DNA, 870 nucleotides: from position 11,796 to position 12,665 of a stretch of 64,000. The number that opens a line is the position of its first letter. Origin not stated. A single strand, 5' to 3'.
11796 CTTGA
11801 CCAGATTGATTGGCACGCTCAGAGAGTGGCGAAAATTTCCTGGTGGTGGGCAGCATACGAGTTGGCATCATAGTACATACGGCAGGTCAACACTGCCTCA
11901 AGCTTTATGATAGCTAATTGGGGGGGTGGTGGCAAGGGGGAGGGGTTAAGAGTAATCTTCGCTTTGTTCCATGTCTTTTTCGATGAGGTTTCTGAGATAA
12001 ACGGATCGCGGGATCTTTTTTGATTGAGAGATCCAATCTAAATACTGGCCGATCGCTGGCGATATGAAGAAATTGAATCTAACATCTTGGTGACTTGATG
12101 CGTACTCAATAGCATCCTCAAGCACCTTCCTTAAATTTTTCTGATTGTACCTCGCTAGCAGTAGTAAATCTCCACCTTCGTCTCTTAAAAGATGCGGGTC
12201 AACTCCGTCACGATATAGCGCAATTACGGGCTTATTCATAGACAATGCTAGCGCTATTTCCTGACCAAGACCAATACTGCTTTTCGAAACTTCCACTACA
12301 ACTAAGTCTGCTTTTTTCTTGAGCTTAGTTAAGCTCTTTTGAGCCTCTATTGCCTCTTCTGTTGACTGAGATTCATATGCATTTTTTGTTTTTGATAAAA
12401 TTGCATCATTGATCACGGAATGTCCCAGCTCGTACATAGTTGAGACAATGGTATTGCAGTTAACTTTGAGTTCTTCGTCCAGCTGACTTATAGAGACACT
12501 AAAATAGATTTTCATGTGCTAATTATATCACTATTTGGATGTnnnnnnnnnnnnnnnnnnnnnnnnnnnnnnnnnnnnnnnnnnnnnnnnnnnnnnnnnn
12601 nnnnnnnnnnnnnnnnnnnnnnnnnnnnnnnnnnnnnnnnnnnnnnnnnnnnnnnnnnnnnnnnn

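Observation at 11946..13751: DNPH1/NDT-like N-glycosidase domains fused to ribbon-helix-helix DNA-binding domains, duplicated around a CDA-fold deaminase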

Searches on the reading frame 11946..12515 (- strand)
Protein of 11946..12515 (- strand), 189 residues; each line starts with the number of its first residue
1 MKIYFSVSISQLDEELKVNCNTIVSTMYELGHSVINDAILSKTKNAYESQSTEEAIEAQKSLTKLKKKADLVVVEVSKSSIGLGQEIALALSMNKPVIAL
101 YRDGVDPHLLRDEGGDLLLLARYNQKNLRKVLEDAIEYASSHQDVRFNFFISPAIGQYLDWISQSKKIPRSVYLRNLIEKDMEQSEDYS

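Call 3: search_protein_families(library=pfam, proteins=[window:11946-12515:-], max_evalue=1)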
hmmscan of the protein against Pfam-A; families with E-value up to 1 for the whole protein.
window:11946-12515:- (189 aa): 6 families
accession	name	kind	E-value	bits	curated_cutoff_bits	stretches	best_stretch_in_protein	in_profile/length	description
PF08245.18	Mur_ligase_M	-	0.0012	19.2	24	1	40-87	33-74/200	Mur ligase middle domain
PF05014.21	Nuc_deoxyrib_tr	-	0.0033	18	28.8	1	21-104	18-100/117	Nucleoside 2-deoxyribosyltransferase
PF09152.16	DUF1937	-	0.034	15.2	23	1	17-99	26-113/116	Domain of unknown function (DUF1937)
PF14278.11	TetR_C_8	-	0.06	13.9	26.1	1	125-173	38-93/103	Transcriptional regulator C-terminal region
PF18306.6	LDcluster4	-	0.09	12.8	26.3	1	77-104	100-125/151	SLOG cluster4 family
PF13692.12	Glyco_trans_1_4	-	0.2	12.4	27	1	60-128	68-132/142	Glycosyl transferases group 1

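Call 4: search_protein_families(library=ncbifam, proteins=[window:11946-12515:-], max_evalue=1)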
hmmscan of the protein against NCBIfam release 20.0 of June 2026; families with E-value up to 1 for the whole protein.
window:11946-12515:- (189 aa): 2 families
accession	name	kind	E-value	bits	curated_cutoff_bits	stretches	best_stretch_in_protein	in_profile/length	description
NF048017.1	antitoxin_RelB_like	equivalog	0.049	13.9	50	1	153-188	4-39/70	type II toxin-antitoxin system RelB family antitoxin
NF047427.1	phage_activ_RinB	equivalog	0.087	12.7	25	1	26-45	11-30/39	transcriptional activator RinB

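Call 12: search_protein_families(library=padloc, proteins=[window:11946-12515:-], max_evalue=1)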
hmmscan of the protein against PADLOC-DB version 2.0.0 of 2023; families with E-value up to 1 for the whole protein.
window:11946-12515:- (189 aa): 0 families
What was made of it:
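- On Type II toxin-antitoxin (HicAB-like layout): No PADLOC model hits the fusion protein (call 12).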

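Call 13: search_protein_families(library=phrogs, proteins=[window:11946-12515:-], max_evalue=1)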
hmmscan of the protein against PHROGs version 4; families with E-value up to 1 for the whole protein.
window:11946-12515:- (189 aa): 2 families
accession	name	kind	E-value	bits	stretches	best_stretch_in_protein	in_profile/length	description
phrog_355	-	DNA, RNA and nucleotide metabolism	0.01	16.3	1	23-99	101-171/249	nucleoside 2-deoxyribosyltransferase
phrog_18163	-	unknown function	0.076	14.1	1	64-106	24-69/110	-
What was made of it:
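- No PADLOC or PHROG hit for the fusion protein, and only CDA-core hits for the deaminase (calls 12, 13).
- Tried and rejected: Defence-library (PADLOC) and phage-library (PHROGs) scans of A and B found nothing meaningful (calls 12, 13).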

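Call 22: search_protein_representatives(protein=window:11946-12515:-)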
Query: 189 residues. Proteins with E-value up to 0.001 (for the whole library): 893; up to 1e-10: 420; up to 1e-30: 36. The best 150 are listed.
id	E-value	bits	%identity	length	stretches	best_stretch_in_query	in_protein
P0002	1.0e-48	181.7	47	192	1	1-188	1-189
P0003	1.0e-43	165.4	43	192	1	3-188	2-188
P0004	1.9e-39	151.5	43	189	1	1-185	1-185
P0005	8.5e-39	149.4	44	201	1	1-186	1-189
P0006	3.7e-38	147.3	43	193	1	1-183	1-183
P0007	5.8e-38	146.7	40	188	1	1-183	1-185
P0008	4.1e-37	143.9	40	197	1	12-186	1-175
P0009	4.7e-37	143.7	45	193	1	22-183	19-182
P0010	1.2e-36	142.4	43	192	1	1-188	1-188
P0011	1.3e-36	142.3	41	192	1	1-188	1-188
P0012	3.3e-36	141.0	37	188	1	1-188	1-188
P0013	6.4e-36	140.0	44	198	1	1-188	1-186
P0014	7.9e-36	139.7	40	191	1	1-189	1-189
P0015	8.4e-36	139.6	43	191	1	1-188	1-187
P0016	2.3e-35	138.2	42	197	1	1-189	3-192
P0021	2.8e-34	134.7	42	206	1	1-188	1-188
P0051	3.3e-28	114.9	34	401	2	2-137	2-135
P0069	1.0e-25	106.9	45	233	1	52-188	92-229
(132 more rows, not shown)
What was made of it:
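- Family: 893 cluster representatives at E<=1e-3 and 420 at E<=1e-10, nearly all 185-195 aa and full length (call 22).
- Tried and rejected: The exhaustive representative search with A recovered the family (call 22).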

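Call 30: search_solved_structures(query=A1, max_evalue=1, show_alignments=2)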
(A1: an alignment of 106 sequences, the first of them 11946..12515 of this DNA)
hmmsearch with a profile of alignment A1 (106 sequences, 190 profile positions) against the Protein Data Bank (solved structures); distinct sequences matched with E-value up to 1: 28.
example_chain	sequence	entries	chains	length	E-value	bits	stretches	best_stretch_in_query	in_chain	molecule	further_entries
2klh_A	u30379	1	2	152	1.6e-23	86.7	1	3-137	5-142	c-Myc-responsive protein Rcl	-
4fyh_A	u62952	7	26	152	3.5e-23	85.6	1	3-137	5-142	Deoxyribonucleoside 5'-monophosphate N-glycosidase | 2'-deoxynucleoside 5'-phosphate N-hydrolase 1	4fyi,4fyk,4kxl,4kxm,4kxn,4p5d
2khz_A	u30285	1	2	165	1.1e-22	84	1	3-137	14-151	c-Myc-responsive protein Rcl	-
8rpt_B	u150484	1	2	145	3.4e-21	79.1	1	4-136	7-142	2'-deoxynucleoside 5'-phosphate N-hydrolase 1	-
8rps_C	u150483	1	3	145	7.4e-21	78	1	4-136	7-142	2'-deoxynucleoside 5'-phosphate N-hydrolase 1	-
9i3q_A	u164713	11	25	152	1.9e-20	76.7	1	4-136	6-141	5-hydroxymethyl-dUMP N-hydrolase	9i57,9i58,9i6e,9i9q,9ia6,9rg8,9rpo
9da1_A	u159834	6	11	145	1.9e-20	76.7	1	4-136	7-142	5-hydroxymethyl-dUMP N-hydrolase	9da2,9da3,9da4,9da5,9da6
8os9_A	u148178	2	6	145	1.9e-20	76.7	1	4-136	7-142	2'-deoxynucleoside 5'-phosphate N-hydrolase 1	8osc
4p5e_A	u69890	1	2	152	2e-20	76.6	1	4-136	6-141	2'-deoxynucleoside 5'-phosphate N-hydrolase 1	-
8qhr_A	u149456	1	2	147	3e-20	76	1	4-136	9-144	2'-deoxynucleoside 5'-phosphate N-hydrolase 1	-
8qhq_A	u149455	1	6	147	6e-20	75.1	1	4-136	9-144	2'-deoxynucleoside 5'-phosphate N-hydrolase 1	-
8rqd_C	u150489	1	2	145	6.5e-20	75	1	4-136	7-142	2'-deoxynucleoside 5'-phosphate N-hydrolase 1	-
7m5h_A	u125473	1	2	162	0.0012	22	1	2-106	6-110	Nucleoside 2-deoxyribosyltransferase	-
2a0k_A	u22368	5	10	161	0.004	20.2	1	49-117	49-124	Nucleoside 2-deoxyribosyltransferase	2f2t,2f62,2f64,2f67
7by2_A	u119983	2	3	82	0.011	18.8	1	139-188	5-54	CopG family transcriptional regulator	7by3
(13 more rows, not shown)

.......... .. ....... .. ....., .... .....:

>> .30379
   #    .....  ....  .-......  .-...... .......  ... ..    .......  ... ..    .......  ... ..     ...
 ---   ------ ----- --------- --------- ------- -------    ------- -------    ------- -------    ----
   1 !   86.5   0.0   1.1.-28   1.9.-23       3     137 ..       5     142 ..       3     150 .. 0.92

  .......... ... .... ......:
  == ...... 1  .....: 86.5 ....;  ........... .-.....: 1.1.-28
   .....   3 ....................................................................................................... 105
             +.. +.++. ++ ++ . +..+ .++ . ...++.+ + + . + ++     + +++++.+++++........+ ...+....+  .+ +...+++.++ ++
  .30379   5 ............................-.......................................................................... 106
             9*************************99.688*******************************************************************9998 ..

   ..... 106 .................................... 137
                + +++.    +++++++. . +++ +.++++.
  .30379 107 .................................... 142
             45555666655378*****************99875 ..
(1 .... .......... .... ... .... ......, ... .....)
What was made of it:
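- On DNPH1/Rcl-MilB-NDT nucleotide/nucleoside N-glycosidase superfamily: Profile vs Rcl E=1.6e-23, positions 3-137 vs chain 5-142 (call 30).
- Checked: A 106-sequence family profile hits Rcl at E=1.6e-23 over the whole DNPH1 domain (call 30).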

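Call 34: find_related_loci(query=A2, collection=genome_contigs, flank=5000)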
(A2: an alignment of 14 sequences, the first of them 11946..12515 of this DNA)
Query A2 (189 aa) in genome_contigs; peptide patterns used: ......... (x = any residue, [..] = any of these).
225 stretches matched a pattern; 152 encode a relative of the query (tblastn E <= 1e-3); the best 80 are kept; 79 distinct loci.
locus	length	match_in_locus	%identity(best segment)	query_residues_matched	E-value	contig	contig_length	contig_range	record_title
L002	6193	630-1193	68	1-188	1e-84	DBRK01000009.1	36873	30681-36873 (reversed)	MAG TPA_asm: Patescibacteria group bacterium UBA1370 UBA1370_contig_7057, whole genome shotgun sequence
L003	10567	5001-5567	63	1-189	2e-81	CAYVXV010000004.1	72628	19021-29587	MAG TPA_asm: uncultured Pseudomonadales bacterium isolate SRP193661_co2_36 genome assembly, contig: NODE_351_length_7262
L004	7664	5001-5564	64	1-188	1e-76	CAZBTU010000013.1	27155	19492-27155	MAG TPA_asm: uncultured Pseudomonadales bacterium isolate SRP286056_co2_100 genome assembly, contig: NODE_2523_length_27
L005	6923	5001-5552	59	1-184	6e-72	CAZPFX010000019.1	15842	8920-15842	MAG TPA_asm: uncultured Pseudomonadales bacterium isolate SRP118108_co5_543 genome assembly, contig: NODE_3556_length_15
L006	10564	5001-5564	49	1-188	4e-60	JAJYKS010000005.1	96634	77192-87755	MAG: bacterium isolate DBS2-1.bin48 NODE_374_length_96634_cov_4.685764, whole genome shotgun sequence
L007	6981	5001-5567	50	1-189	2e-58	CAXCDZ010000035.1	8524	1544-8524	MAG TPA_asm: uncultured bacterium isolate SRR3724533_concoct_107 genome assembly, contig: ERZ4200974.4901, whole genome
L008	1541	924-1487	49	1-188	3e-60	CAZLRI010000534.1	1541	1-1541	MAG TPA_asm: uncultured Pseudobdellovibrionaceae bacterium isolate SRP118108_co3_155 genome assembly, contig: NODE_12929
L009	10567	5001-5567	48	1-188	6e-56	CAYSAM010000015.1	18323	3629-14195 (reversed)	MAG TPA_asm: uncultured Pseudomonadales bacterium isolate SRP286056_co2_591 genome assembly, contig: NODE_4662_length_18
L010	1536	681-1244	47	1-188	1e-57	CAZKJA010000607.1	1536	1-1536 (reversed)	MAG TPA_asm: uncultured Treponemataceae bacterium isolate SRP062349_co3_32 genome assembly, contig: NODE_66510_length_15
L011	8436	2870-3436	47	1-188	3e-55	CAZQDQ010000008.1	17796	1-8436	MAG TPA_asm: uncultured Pseudomonadales bacterium isolate SRP192515_co1_369 genome assembly, contig: NODE_2997_length_17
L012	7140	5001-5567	47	1-189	4e-53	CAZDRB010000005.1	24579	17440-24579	MAG TPA_asm: uncultured Pseudomonadales bacterium isolate SRP093185_co1_60 genome assembly, contig: NODE_1150_length_245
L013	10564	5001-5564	44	1-188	1e-51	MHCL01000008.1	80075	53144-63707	MAG: Candidatus Chisholmbacteria bacterium RIFCSPLOWO2_01_FULL_49_14 rifcsplowo2_01_scaffold_1449, whole genome shotgun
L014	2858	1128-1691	46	1-188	2e-50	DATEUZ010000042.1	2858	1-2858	MAG TPA_asm: Patescibacteria group bacterium isolate SMAG_U8354 k141_2105581, whole genome shotgun sequence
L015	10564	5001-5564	45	1-188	5e-50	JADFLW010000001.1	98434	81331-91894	MAG: Patescibacteria group bacterium isolate B55T1B8 B55T1B8_NODE242, whole genome shotgun sequence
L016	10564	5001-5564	45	1-188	5e-49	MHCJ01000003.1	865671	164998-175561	MAG: Candidatus Chisholmbacteria bacterium RIFCSPHIGHO2_01_FULL_52_32 rifcsphigho2_01_scaffold_32, whole genome shotgun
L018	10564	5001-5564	42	1-189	7e-45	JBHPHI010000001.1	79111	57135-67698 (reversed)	Patescibacteria group bacterium isolate SAG AM-311-P01 NODE_1_length_79111_cov_31.997432, whole genome shotgun sequence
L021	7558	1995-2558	42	1-189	1e-44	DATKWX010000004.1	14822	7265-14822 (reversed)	MAG TPA_asm: Candidatus Bathyarchaeia archaeon isolate SMAG_U14175 k141_2409881, whole genome shotgun sequence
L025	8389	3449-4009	42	1-189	6e-43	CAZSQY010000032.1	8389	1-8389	MAG TPA_asm: uncultured Pseudomonadales bacterium isolate SRP319275_co2_305 genome assembly, contig: NODE_8849_length_83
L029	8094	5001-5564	42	1-188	7e-43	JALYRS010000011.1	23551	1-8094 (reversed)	MAG: bacterium isolate MDV bin95 SD1455_NODE_206_length_23551_cov_1.029329, whole genome shotgun sequence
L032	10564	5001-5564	44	1-189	6e-42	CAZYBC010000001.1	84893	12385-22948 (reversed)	MAG TPA_asm: uncultured Pseudomonadales bacterium isolate SRP263991_co1_159 genome assembly, contig: NODE_196_length_848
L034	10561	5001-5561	41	1-188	6e-42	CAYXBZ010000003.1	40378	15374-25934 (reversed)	MAG TPA_asm: uncultured Pseudomonadales bacterium isolate SRP241326_co2_10 genome assembly, contig: NODE_1573_length_403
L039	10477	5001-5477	42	30-188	2e-41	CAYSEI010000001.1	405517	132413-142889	MAG TPA_asm: uncultured Pseudomonadales bacterium isolate SRP141376_co2_362 genome assembly, contig: NODE_9_length_40551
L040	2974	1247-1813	42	1-188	2e-41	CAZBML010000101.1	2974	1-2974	MAG TPA_asm: uncultured Pseudomonadales bacterium isolate SRP278252_co2_164 genome assembly, contig: NODE_75779_length_2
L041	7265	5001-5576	42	1-189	3e-41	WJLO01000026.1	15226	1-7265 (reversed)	MAG: Candidatus Paceibacterota bacterium isolate Bin_542 k141_1086176, whole genome shotgun sequence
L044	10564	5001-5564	41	1-188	7e-41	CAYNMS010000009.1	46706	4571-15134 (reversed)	MAG TPA_asm: uncultured Pseudomonadales bacterium isolate SRP239054_co1_52 genome assembly, contig: NODE_433_length_4670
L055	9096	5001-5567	40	1-189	2e-40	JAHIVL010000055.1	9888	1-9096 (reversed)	MAG: Patescibacteria group bacterium isolate MM_PC_MetaG.mb.79 MM_PC_MetaG.mb.79_k141_1014443, whole genome shotgun sequ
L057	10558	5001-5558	38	1-188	8e-40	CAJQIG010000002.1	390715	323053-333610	uncultured Patescibacteria group bacterium isolate 0.2_20180412_Bin_MAXBIN_228_sub_1 genome assembly, contig: c_00000000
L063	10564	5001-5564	42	1-189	5e-39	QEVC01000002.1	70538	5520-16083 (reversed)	MAG: Candidatus Microgenomates bacterium isolate GWF J3_scaffold_286, whole genome shotgun sequence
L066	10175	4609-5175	44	1-189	2e-41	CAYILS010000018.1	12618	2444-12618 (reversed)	MAG TPA_asm: uncultured Pseudomonadales bacterium isolate ERP119705_co23_57 genome assembly, contig: NODE_5036_length_12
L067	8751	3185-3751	41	1-188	5e-39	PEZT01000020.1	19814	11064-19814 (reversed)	MAG: Candidatus Beckwithbacteria bacterium CG10_big_fil_rev_8_21_14_0_10_34_10 CG10_8_21_14_0.10_scaffold_2382_c, whole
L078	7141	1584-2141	38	1-188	2e-37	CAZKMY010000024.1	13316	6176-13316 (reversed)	MAG TPA_asm: uncultured Pseudomonadales bacterium isolate SRP263991_co6_38 genome assembly, contig: NODE_5225_length_133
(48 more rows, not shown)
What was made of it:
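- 152 relatives in reference genomes, essentially all Patescibacteria-type MAGs (call 34).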

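Call 42: search_protein_families(library=pfam, proteins=[L007:4264-4980:+, L034:4034-4912:+, L066:3658-4593:+, L067:2245-3180:+, L040:719-1228:+, L055:3875-4861:-, L078:734-1579:+, L018:2483-3355:+, L029:3786-4940:+, L013:3637-4407:+], max_evalue=0.001)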
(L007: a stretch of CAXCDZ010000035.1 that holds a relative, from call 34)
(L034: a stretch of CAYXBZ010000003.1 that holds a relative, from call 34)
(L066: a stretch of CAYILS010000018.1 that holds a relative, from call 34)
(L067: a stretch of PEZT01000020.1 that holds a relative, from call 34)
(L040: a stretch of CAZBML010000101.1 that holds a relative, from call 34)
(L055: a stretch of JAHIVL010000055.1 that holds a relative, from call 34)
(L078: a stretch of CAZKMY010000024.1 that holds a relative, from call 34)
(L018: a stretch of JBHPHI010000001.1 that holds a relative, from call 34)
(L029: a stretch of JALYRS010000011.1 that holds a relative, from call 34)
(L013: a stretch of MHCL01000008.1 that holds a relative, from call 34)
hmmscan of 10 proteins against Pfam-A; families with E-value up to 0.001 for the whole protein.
L007:4264-4980:+ (238 aa): 4 families
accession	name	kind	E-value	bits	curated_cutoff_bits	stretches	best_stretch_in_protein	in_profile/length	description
PF25199.1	nSTAND_NTPase5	-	3.8e-05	24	34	1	32-78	23-72/145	Novel STAND NTPase 5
PF00265.24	TK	-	0.00016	22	20.6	1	52-213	4-155/176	Thymidine kinase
PF06068.19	TIP49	-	0.00056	19.6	23.8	1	37-78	38-79/347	TIP49 P-loop domain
PF00270.35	DEAD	-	0.00099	19.3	26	0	48-71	13-36/167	DEAD/DEAH box helicase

L034:4034-4912:+ (292 aa): 1 family
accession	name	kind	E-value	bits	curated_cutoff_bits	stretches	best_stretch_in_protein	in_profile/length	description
PF04055.27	Radical_SAM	-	9.4e-23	81.6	29.5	1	24-172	3-163/166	Radical SAM superfamily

L066:3658-4593:+ (311 aa): 1 family
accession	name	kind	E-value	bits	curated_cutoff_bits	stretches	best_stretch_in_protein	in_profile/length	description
PF00294.29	PfkB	-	1.6e-22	80.7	25.8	1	18-274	28-291/302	pfkB family carbohydrate kinase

L067:2245-3180:+ (311 aa): 0 families

L040:719-1228:+ (169 aa): 5 families
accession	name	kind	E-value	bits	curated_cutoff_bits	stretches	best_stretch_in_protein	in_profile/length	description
PF13671.12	AAA_33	-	9.3e-07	29.7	27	1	4-131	3-131/143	AAA domain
PF13238.12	AAA_18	-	1.3e-06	29.4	29.4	1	5-124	3-115/128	AAA domain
PF01202.28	SKI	-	1.1e-05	26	22.1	1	9-120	1-105/159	Shikimate kinase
PF00004.35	AAA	-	2.1e-05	25.4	21.2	1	4-33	2-31/131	ATPase family associated with various cellular activities (AAA)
PF13207.12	AAA_17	-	0.00068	20.4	27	0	6-123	1-126/136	AAA domain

L055:3875-4861:- (328 aa): 1 family
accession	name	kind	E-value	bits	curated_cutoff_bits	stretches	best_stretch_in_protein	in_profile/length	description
PF13489.12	Methyltransf_23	-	1e-06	29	27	1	123-296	19-161/164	Methyltransferase domain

L078:734-1579:+ (281 aa): 12 families
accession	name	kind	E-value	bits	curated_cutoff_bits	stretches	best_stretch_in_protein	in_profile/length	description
PF08241.18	Methyltransf_11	-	3.2e-25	89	21.2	1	84-178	1-95/95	Methyltransferase domain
PF13649.12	Methyltransf_25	-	9.1e-25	87.6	27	1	83-174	1-97/97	Methyltransferase domain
PF13847.12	Methyltransf_31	-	1.2e-18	67.6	27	1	79-182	3-113/145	Methyltransferase domain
PF08242.18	Methyltransf_12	-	1.7e-14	54.8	30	1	84-176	1-98/98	Methyltransferase domain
PF13489.12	Methyltransf_23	-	2.7e-13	50.4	27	1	78-192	21-131/164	Methyltransferase domain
PF01209.24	Ubie_methyltran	-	1.2e-12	48.1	20.1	1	68-181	35-154/233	ubiE/COQ5 methyltransferase family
PF02353.26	CMAS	-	3e-11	43.6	27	1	81-179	64-165/273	Mycolic acid cyclopropane synthetase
PF08003.17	Methyltransf_9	-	6.6e-06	25.7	23.8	1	67-178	103-217/315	Protein of unknown function (DUF1698)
PF05148.21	Methyltransf_8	-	2.8e-05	24.5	27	1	80-179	73-157/219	Hypothetical methyltransferase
PF05175.20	MTS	-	5.1e-05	23.4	23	1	78-147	30-104/170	Methyltransferase small domain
PF01728.25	FtsJ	-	0.00018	22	24.1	1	79-176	21-135/181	FtsJ-like methyltransferase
PF06325.19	PrmA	-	0.00029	20.9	22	1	79-178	161-258/296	Ribosomal protein L11 methyltransferase (PrmA)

L018:2483-3355:+ (290 aa): 2 families
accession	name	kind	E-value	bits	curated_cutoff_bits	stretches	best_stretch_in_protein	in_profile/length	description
PF13489.12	Methyltransf_23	-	3.4e-06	27.3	27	1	144-240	15-109/164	Methyltransferase domain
PF13847.12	Methyltransf_31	-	0.00016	21.8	27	1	153-241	6-103/145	Methyltransferase domain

L029:3786-4940:+ (384 aa): 2 families
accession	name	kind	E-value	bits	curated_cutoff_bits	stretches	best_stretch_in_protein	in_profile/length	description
PF13649.12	Methyltransf_25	-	8e-06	26.9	27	0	232-276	46-88/97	Methyltransferase domain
PF08241.18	Methyltransf_11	-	2.3e-05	25.4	21.2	0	231-287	43-93/95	Methyltransferase domain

L013:3637-4407:+ (256 aa): 7 families
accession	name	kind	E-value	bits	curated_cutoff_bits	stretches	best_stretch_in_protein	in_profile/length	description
PF13649.12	Methyltransf_25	-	3.1e-20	73.1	27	1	80-175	1-97/97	Methyltransferase domain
PF08241.18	Methyltransf_11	-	2.3e-18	67.1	21.2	1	81-179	1-95/95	Methyltransferase domain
PF13847.12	Methyltransf_31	-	7.2e-14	52.1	27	1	78-180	5-110/145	Methyltransferase domain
PF08242.18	Methyltransf_12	-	8.1e-11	43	30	1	81-177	1-98/98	Methyltransferase domain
PF13489.12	Methyltransf_23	-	1e-07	32.3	27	1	77-193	23-131/164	Methyltransferase domain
PF01209.24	Ubie_methyltran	-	6.6e-05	22.8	20.1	1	77-179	48-151/233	ubiE/COQ5 methyltransferase family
PF02353.26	CMAS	-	0.00041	20.2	27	1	68-194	54-179/273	Mycolic acid cyclopropane synthetase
